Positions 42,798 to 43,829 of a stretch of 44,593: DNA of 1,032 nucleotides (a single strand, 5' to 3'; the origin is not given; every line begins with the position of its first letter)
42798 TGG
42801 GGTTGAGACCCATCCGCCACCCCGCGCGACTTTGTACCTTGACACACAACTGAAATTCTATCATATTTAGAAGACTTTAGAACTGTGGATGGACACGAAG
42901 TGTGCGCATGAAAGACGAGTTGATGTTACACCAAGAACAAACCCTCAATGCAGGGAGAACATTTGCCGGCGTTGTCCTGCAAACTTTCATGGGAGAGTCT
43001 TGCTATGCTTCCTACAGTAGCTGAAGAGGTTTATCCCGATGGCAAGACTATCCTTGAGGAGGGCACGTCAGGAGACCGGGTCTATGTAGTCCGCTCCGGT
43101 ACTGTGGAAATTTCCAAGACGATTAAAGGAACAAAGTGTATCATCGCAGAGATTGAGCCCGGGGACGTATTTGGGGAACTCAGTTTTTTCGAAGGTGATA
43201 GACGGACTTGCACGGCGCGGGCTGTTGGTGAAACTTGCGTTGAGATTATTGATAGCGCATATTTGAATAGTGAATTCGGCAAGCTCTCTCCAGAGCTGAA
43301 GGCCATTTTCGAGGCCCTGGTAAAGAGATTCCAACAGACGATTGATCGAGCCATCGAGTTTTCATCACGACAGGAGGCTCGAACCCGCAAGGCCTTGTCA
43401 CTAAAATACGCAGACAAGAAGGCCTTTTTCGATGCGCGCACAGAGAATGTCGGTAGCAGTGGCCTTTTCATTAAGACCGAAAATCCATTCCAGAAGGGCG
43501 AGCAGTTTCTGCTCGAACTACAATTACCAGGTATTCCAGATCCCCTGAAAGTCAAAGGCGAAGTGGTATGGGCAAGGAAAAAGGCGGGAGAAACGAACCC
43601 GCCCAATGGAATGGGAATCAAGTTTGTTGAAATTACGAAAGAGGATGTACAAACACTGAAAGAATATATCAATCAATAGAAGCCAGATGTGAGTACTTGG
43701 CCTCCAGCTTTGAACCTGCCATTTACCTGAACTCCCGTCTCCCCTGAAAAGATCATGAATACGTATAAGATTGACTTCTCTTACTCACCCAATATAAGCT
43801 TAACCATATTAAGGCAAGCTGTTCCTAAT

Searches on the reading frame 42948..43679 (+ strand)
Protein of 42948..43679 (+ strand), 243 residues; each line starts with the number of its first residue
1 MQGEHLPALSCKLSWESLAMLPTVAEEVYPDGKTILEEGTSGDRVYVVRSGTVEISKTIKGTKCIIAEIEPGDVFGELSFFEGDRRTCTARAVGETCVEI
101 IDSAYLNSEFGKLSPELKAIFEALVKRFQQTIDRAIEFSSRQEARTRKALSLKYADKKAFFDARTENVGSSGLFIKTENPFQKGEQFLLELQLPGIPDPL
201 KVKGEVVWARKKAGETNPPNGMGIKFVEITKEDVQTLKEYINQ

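Call 31: search_protein_families(library=pfam, proteins=[window:42948-43679:+], max_evalue=0.001)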
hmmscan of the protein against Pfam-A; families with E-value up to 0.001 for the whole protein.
window:42948-43679:+ (243 aa): 2 families
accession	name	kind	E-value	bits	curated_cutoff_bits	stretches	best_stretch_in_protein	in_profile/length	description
PF00027.35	cNMP_binding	-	7.1e-19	68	27.5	1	27-107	2-83/89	Cyclic nucleotide-binding domain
PF07238.19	PilZ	-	4.9e-15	56.2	22.5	1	141-243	3-102/102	PilZ domain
